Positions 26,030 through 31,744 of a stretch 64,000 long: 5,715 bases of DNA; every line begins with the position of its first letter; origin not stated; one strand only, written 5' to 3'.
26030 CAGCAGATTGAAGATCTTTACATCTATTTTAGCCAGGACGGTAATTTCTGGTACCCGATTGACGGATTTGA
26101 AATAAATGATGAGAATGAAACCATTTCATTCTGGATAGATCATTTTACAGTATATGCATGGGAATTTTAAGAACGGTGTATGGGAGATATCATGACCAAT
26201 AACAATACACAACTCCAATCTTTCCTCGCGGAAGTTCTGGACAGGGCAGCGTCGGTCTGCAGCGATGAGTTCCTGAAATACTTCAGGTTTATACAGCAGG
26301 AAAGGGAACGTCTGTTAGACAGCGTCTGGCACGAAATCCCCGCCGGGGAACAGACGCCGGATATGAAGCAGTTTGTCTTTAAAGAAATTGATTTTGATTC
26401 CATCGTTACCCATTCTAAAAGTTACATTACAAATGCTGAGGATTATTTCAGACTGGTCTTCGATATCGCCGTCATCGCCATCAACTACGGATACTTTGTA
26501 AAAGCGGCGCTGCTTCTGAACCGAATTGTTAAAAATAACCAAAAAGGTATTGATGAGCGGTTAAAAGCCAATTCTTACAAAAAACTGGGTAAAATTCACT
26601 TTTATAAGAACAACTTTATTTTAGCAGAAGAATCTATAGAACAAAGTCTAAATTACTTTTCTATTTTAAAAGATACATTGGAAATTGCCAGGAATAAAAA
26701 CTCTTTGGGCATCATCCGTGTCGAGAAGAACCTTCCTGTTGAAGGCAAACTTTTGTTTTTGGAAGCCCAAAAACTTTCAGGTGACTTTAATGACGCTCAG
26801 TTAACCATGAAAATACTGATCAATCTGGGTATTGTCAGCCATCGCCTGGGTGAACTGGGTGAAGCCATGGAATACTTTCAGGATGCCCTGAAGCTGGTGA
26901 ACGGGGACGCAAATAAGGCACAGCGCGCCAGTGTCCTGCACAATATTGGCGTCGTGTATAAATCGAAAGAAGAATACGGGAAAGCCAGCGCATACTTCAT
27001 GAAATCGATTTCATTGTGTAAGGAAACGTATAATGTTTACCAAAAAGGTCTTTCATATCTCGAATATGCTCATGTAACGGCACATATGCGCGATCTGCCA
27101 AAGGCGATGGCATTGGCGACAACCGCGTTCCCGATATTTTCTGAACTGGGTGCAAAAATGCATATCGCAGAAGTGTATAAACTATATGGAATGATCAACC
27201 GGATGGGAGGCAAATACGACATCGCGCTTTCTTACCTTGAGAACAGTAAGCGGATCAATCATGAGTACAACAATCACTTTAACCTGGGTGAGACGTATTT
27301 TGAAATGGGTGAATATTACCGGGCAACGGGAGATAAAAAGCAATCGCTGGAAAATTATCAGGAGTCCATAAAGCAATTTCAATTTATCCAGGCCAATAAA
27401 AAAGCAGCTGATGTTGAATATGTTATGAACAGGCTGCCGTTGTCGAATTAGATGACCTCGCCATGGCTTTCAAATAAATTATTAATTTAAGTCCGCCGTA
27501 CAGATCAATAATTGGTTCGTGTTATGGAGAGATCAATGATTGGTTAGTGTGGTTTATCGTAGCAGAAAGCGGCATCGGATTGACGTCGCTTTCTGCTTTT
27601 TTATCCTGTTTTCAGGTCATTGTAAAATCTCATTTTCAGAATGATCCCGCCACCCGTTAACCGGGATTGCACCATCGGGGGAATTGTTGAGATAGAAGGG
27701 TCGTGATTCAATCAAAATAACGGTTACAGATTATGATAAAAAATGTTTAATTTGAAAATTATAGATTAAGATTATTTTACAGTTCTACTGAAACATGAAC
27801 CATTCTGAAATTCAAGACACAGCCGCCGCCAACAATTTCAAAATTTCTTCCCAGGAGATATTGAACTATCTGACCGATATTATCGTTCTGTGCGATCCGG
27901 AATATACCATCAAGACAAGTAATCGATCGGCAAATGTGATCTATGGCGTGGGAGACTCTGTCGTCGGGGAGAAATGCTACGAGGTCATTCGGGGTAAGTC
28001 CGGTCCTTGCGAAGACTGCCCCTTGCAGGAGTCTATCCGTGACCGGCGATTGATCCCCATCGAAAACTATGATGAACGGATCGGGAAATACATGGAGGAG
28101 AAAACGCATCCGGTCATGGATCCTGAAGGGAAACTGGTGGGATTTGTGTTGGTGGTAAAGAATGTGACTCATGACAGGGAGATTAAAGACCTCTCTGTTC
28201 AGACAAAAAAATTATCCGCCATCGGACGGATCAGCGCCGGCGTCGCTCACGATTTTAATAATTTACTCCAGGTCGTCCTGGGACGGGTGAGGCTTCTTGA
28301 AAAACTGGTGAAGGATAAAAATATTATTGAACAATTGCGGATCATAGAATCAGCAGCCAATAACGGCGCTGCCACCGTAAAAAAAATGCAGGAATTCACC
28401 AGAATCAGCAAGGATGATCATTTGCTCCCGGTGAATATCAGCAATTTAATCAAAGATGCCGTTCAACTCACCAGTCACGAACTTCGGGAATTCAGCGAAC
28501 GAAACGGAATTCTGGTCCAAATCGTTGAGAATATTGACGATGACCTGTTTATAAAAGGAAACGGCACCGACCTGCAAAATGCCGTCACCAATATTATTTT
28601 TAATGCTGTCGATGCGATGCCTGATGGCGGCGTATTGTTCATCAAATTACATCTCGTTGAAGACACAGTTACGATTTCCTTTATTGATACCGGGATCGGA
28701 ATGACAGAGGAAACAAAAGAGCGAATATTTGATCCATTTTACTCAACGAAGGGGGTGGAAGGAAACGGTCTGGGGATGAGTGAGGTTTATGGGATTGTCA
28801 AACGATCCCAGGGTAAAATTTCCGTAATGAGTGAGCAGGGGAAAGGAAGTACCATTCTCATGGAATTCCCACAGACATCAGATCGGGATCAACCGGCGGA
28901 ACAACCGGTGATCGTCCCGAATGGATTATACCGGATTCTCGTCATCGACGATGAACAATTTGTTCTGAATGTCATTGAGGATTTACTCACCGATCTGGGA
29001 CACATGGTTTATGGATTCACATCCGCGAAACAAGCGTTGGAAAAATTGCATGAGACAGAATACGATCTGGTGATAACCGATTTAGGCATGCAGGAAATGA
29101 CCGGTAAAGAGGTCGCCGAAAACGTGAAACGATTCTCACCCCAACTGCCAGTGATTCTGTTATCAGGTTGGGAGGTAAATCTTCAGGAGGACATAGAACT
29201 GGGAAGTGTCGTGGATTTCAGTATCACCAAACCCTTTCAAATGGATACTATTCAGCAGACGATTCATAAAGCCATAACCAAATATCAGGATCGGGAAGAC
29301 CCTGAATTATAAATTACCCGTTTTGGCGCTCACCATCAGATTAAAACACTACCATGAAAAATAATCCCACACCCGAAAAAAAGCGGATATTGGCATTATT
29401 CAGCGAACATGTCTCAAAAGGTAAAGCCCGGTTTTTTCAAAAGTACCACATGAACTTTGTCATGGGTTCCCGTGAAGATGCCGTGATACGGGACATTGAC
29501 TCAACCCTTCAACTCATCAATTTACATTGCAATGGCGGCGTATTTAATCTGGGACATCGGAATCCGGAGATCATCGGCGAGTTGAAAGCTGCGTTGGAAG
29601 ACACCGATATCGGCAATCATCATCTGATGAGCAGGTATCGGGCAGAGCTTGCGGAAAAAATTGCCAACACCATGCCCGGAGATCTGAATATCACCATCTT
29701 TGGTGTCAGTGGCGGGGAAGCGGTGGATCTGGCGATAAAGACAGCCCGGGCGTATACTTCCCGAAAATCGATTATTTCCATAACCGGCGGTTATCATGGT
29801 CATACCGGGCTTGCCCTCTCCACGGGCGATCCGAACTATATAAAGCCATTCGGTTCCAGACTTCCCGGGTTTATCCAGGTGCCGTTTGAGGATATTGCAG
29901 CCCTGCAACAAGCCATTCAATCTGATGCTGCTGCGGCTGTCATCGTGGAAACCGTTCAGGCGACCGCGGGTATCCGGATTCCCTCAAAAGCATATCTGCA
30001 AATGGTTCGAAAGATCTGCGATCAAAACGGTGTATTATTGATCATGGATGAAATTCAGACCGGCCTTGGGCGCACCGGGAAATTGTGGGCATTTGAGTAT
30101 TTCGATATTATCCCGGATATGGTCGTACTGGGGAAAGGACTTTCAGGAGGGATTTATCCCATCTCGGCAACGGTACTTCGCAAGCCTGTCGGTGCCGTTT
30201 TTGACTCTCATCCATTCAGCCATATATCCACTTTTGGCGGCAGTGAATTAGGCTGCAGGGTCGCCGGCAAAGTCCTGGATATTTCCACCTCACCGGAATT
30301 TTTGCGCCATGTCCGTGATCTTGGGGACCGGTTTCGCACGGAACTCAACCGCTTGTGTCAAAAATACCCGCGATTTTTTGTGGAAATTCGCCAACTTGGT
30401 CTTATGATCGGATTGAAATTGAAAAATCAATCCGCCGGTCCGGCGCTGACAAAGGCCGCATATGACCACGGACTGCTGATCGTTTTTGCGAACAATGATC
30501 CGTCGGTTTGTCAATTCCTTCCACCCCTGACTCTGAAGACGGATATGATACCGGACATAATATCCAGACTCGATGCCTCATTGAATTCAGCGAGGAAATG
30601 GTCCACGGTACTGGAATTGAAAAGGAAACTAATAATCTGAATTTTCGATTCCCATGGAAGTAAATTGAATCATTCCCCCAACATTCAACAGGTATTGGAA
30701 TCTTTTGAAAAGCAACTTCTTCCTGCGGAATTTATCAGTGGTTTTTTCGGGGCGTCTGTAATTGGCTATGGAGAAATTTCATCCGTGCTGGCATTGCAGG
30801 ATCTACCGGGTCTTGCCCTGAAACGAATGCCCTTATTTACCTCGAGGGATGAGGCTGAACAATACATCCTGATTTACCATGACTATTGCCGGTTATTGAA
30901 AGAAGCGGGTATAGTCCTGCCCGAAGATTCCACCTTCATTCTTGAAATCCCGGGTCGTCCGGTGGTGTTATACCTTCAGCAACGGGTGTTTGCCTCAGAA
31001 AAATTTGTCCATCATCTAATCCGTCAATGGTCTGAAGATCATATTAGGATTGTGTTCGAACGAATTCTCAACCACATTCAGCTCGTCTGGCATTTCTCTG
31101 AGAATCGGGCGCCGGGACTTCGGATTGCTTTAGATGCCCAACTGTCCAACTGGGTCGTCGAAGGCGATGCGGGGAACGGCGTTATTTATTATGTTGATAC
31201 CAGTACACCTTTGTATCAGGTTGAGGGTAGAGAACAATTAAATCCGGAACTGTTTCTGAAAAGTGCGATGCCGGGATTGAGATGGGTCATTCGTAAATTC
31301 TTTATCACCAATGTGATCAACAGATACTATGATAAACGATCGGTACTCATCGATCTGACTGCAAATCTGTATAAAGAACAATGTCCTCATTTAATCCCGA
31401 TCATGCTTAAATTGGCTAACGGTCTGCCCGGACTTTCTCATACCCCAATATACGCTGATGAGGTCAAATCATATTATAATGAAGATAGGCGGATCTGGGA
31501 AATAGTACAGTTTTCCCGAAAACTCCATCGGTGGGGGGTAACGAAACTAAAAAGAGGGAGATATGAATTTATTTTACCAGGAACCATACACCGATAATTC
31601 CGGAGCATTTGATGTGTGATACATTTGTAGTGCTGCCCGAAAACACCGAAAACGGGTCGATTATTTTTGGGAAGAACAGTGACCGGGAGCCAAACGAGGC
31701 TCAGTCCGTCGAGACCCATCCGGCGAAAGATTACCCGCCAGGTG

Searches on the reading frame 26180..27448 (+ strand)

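Call 46: search_protein_families(library=pfam, proteins=[window:26180-27448:+], max_evalue=0.001)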
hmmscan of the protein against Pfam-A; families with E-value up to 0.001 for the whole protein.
window:26180-27448:+ (423 aa): 9 families
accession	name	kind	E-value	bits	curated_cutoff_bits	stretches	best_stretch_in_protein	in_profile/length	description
PF13424.12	TPR_12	-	9.3e-27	93.5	30.1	3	209-281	2-76/77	Tetratricopeptide repeat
PF07719.23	TPR_2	-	3.4e-20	70.9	27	1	212-240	3-31/34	Tetratricopeptide repeat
PF00515.34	TPR_1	-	1.9e-15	56.4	27.8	0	212-239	3-30/34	Tetratricopeptide repeat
PF13374.12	TPR_10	-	1.3e-13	50.9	27.5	0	250-285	2-37/42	Tetratricopeptide repeat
PF13181.12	TPR_8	-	2e-13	49.8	25.7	1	250-281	1-32/34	Tetratricopeptide repeat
PF24885.1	TPR_NPHP3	-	2e-06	27.8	100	0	210-285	99-176/239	Nephrocystin-3 TPR domain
PF13176.12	TPR_7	-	3e-06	27.3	27.9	0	213-245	2-34/36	Tetratricopeptide repeat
PF13428.12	TPR_14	-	3.6e-06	27.6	23.5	0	214-244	5-35/44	Tetratricopeptide repeat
PF17874.7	TPR_MalT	-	0.0001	22.2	45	0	193-283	63-155/336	MalT-like TPR region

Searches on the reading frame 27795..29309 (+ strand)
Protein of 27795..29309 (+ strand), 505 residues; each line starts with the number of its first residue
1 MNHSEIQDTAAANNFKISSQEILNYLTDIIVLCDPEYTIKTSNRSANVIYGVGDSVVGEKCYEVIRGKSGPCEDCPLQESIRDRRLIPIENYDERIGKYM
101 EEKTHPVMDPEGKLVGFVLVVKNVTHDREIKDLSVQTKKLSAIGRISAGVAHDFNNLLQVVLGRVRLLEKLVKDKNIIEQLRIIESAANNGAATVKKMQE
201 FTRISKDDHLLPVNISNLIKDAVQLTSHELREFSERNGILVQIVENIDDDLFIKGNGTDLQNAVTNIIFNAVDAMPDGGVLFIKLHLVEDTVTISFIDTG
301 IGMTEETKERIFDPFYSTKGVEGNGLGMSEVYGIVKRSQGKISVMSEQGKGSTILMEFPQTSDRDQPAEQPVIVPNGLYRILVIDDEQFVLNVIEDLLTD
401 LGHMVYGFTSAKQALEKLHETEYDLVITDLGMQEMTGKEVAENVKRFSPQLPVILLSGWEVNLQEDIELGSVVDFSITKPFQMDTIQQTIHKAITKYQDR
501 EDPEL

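Call 46: search_protein_families(library=pfam, proteins=[window:27795-29309:+], max_evalue=0.001)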
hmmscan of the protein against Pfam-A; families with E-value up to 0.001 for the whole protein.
window:27795-29309:+ (505 aa): 4 families
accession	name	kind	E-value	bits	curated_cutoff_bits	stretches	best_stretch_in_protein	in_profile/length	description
PF02518.31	HATPase_c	-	4.8e-22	78.9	26.4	1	256-361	2-110/111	Histidine kinase-, DNA gyrase B-, and HSP90-like ATPase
PF00072.30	Response_reg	-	1.5e-19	70.6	30.2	1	381-490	1-110/111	Response regulator receiver domain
PF08448.16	PAS_4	-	0.00024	21.8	23.1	1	26-127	4-108/110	PAS fold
PF00512.31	HisKA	-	0.00088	19.7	26.9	0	144-204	3-63/66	His Kinase A (phospho-acceptor) domain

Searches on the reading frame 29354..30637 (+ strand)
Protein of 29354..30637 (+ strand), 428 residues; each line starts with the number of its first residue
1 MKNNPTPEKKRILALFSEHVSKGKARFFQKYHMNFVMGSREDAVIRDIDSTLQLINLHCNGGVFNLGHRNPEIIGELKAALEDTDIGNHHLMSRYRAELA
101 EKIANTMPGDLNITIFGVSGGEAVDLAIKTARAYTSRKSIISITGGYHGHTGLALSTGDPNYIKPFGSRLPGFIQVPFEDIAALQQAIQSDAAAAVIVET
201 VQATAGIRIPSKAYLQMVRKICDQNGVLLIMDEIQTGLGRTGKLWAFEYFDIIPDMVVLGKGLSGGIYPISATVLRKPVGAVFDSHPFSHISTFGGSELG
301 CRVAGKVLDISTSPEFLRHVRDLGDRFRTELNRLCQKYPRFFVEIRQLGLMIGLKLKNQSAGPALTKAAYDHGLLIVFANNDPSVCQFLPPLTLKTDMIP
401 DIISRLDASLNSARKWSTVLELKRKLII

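Call 46: search_protein_families(library=pfam, proteins=[window:29354-30637:+], max_evalue=0.001)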
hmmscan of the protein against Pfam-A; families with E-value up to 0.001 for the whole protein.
window:29354-30637:+ (428 aa): 1 family
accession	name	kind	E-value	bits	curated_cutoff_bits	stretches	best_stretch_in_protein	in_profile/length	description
PF00202.27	Aminotran_3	-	5.5e-84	282.6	30.5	1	35-407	11-400/403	Aminotransferase class-III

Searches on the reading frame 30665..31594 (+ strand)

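Call 46: search_protein_families(library=pfam, proteins=[window:30665-31594:+], max_evalue=0.001)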
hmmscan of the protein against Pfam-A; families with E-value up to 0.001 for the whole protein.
window:30665-31594:+ (310 aa): 1 family
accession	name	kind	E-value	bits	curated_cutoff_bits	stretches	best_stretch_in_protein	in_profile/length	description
PF19709.4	DUF6206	-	9.5e-21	74.6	30.4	1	50-288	34-270/271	Family of unknown function (DUF6206)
